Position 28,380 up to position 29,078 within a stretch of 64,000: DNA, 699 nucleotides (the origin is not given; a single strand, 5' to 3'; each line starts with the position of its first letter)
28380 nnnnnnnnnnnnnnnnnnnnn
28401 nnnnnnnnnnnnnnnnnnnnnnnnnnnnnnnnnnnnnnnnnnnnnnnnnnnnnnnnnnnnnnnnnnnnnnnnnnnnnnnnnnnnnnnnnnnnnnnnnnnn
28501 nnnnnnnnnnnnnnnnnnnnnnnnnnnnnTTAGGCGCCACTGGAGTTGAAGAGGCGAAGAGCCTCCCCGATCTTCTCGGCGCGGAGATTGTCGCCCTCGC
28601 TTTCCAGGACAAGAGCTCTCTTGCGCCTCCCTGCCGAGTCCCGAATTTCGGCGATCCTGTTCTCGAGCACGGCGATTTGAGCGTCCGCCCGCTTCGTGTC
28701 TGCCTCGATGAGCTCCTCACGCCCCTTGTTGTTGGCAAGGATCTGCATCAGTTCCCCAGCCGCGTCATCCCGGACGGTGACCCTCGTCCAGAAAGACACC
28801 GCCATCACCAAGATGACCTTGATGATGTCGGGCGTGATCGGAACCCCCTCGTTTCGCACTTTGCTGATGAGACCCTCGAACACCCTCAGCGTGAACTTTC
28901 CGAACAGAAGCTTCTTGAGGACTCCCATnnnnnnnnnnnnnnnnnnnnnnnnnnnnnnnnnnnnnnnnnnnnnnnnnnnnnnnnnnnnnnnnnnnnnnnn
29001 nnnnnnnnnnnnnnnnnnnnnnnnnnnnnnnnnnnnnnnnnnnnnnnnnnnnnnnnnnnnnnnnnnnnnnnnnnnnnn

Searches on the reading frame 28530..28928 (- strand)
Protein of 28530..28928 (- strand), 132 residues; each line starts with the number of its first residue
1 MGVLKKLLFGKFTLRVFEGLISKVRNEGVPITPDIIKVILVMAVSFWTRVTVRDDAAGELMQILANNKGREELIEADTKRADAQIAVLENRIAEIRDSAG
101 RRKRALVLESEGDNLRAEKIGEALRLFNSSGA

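Call 8: search_protein_families(library=pfam, proteins=[window:28530-28928:-], max_evalue=10)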
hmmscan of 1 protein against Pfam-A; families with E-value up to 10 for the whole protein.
window:28530-28928:- (132 aa): 1 family
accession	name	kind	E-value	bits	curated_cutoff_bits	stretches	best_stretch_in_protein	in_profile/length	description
PF19801.4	DUF6284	-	0.074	13.5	27.4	1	72-111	33-72/86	Family of unknown function (DUF6284)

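Call 9: search_protein_families(library=phrogs, proteins=[window:28530-28928:-], max_evalue=10)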
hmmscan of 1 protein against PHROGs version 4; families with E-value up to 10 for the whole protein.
window:28530-28928:- (132 aa): 1 family
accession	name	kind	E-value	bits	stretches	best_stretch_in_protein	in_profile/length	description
phrog_28656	-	unknown function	0.19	12.5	1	72-104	30-62/154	-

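Call 10: find_homologous_proteins(query=window:28530-28928:-, max_evalue=0.01)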
Query window:28530-28928:- (132 aa): 1 proteins with E <= 0.01 among 42 candidates.
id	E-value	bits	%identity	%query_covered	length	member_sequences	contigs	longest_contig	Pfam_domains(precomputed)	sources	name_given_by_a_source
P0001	2.8e-75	268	100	100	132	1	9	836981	-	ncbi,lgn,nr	ncbi:MAG: hypothetical protein HYY55_03960 [Candidatus Niyogibacteria bacterium]|nr:MAG: hypothetica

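Call 12: find_encoding_contigs(protein=P0001, flank=6000, max_places=10)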
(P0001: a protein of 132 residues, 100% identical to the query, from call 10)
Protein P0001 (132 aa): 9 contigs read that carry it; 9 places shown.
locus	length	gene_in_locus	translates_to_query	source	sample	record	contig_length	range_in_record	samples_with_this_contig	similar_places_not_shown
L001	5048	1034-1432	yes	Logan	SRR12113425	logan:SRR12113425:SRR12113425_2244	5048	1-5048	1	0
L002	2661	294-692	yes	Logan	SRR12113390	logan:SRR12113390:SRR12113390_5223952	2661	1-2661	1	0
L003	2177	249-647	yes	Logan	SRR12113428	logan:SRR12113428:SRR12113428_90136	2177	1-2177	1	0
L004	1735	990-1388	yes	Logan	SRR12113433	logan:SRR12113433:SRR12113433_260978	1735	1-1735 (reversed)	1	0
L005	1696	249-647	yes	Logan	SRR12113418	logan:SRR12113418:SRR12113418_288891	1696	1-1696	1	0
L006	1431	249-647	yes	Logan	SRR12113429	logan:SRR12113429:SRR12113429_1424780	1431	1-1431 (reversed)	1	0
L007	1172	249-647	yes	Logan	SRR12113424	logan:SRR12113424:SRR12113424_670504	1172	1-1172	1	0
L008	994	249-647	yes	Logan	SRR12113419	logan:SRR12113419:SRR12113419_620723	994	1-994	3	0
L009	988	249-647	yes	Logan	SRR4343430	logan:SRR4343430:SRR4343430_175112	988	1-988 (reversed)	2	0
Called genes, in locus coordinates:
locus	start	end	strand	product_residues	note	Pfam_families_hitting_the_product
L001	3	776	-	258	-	?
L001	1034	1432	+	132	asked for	-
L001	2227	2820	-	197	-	PF01066:CDP-OH_P_transf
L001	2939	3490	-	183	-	PF06035:Peptidase_C93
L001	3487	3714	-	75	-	-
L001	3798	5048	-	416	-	?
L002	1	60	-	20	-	?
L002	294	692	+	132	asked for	-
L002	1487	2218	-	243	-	PF01066:CDP-OH_P_transf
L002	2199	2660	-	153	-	?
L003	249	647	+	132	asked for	-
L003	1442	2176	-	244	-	?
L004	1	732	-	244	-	?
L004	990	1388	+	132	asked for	-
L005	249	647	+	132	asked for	-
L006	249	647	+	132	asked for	-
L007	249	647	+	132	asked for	-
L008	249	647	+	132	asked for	-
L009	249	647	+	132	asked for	-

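Call 15: search_protein_representatives(protein=window:28530-28928:-)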
Query: 132 residues. Proteins with E-value up to 0.001 (for the whole library): 1; up to 1e-10: 1; up to 1e-30: 1. The best 1 are listed.
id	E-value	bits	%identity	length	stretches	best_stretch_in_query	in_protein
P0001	9.0e-76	267.7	100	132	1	1-132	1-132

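Call 23: predict_structure(protein=window:28530-28928:-)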
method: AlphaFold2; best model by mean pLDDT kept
length: 132 residues; sequences in the alignment: 1
mean_pLDDT: 79.2   pTM: 0.35
mean pLDDT of the five models: 79.2, 78.5, 78.4, 78.1, 69.7
residues with pLDDT >= 90: 26; 70-90: 79; 50-70: 27; < 50: 0
segments of 3 or more residues with pLDDT < 50: none
pLDDT, mean of each block of 10 residues (from residue 1): 62 78 82 81 66 62 75 80 92 92 89 90 85 57
secondary structure, 60 per line:
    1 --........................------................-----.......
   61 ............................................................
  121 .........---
elements in order: H3-26 H33-48 H54-129

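Call 28: fold_search(model_id=the predicted structure, library=pdb)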
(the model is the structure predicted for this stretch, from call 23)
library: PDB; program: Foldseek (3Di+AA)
matches with E <= 10: 39; with E <= 0.001: 0
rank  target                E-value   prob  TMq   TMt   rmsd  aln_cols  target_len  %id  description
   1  3kyj_A                1.2e+00  0.12  0.19  0.19   6.4        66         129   24  Crystal structure of the P1 domain of CheA3 in complex with CheY6 from R. sphaeroides (released 2010-02-16)
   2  3kyi_A                1.6e+00  0.10  0.20  0.20   6.4        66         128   24  Crystal structure of the phosphorylated P1 domain of CheA3 in complex with CheY6 from R. sphaeroides (released 2010-02-16)
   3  1knz_A                2.7e+00  0.13  0.33  0.29  20.4       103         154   16  Recognition of the rotavirus mRNA 3' consensus by an asymmetric NSP3 homodimer (released 2002-01-17)
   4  7da1_B                2.9e+00  0.06  0.23  0.30  14.0        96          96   16  Crystal structure of the chicken MHF complex (released 2021-03-17)
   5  4lmy_A                3.6e+00  0.25  0.18  0.16   0.8        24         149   21  Structure of GAS PerR-Zn-Zn (released 2014-04-02)
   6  4mtd_D                3.9e+00  0.13  0.25  0.22   6.1        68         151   10  Zinc Uptake Regulator Complexed With Zinc AND DNA (released 2014-11-05)
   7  6rfq_P                3.9e+00  0.09  0.26  0.28  13.0        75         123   19  Cryo-EM structure of a respiratory complex I assembly intermediate with NDUFAF2 (released 2018-10-10)
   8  7dh7_A                4.2e+00  0.21  0.23  0.21   1.4        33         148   15  Crystal structure of apo XcZur (released 2021-06-09)
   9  7dh7_B                4.2e+00  0.21  0.23  0.21   1.4        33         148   15  Crystal structure of apo XcZur (released 2021-06-09)
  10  1vh6_B                4.5e+00  0.03  0.16  0.19  19.1        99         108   16  Crystal structure of a flagellar protein (released 2003-12-30)
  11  7dh7_D                4.8e+00  0.18  0.22  0.20   1.3        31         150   16  Crystal structure of apo XcZur (released 2021-06-09)
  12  6c48_A                5.5e+00  0.05  0.20  0.29  16.0        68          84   15  Crystal structure of B-Myb-LIN9-LIN52 complex (released 2018-09-19)
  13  7wup_A                5.5e+00  0.03  0.16  0.07  10.6        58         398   19  The crystal structure of ApiI (released 2023-02-15)
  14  4i7h_B                5.9e+00  0.14  0.18  0.16   1.0        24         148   21  Structural basis for peroxide sensing and gene regulation by PerR from Streptococcus pyogenes (released 2013-05-08)
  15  6nkl_A                5.9e+00  0.10  0.22  0.21   2.0        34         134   12  2.2 A resolution structure of VapBC-1 from nontypeable Haemophilus influenzae (released 2019-04-10)
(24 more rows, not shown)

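Call 29: search_solved_structures(query=window:28530-28928:-, max_evalue=10)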
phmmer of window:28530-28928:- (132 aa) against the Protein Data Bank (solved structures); distinct sequences matched with E-value up to 10: 3.
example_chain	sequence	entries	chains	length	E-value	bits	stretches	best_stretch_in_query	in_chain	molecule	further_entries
8vej_A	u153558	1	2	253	0.062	16.7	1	65-124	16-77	CHD_buttress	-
6lty_A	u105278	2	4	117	0.59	13.5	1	67-110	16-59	Putative antitoxin HigA3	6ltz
9urz_D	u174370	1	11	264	0.91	12.9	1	84-125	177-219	Prohibitin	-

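Call 30: search_protein_families(library=ncbifam, proteins=[window:28530-28928:-], max_evalue=10)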
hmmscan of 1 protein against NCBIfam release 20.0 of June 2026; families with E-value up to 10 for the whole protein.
window:28530-28928:- (132 aa): 1 family
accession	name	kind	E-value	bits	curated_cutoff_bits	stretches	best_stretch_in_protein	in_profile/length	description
NF008203.0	PRK10963.1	equivalog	0.11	11.8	254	1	53-103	32-82/234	hypothetical protein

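Call 31: search_protein_families(library=padloc, proteins=[window:28530-28928:-], max_evalue=10)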
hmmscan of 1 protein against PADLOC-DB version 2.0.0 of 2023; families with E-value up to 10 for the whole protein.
window:28530-28928:- (132 aa): 0 families

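Call 37: search_dna_similar(query=window:28530-28928:-, collection=phages, mode=protein, max_evalue=1)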
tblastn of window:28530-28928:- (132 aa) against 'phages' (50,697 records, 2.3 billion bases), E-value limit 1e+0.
Records with a match: 2; places in all: 2; records where one place covers at least 80% of the query: 0.
Best place of each record, by identity: <60% 2.
By first word of the organism name: Mycobacterium 2.
By host as written in the record: Mycobacterium smegmatis mc#155 2.
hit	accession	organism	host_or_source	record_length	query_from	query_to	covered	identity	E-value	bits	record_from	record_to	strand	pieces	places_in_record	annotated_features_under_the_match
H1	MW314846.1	Mycobacterium phage KashFlow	Mycobacterium smegmatis mc#155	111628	25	118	71%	25.7%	3e-1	36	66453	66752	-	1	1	118: tRNA nucleotidyltransferase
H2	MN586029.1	Mycobacterium phage Hannaconda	Mycobacterium smegmatis mc#155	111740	25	118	71%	25.7%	3e-1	36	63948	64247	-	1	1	112: tRNA nucleotidyltransferase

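Call 38: search_dna_similar(query=window:28530-28928:-, collection=plasmids, mode=protein, max_evalue=1)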
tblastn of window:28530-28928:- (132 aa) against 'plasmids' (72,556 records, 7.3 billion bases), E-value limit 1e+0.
No match.

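Call 39: find_related_loci(query=window:28530-28928:-, collection=viral_contigs, flank=5000)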
Query window:28530-28928:- (132 aa) in viral_contigs; peptide patterns used: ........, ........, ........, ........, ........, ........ (x = any residue, [..] = any of these).
47 stretches matched a pattern, but none encodes a relative of the query by tblastn (E <= 1e-3).
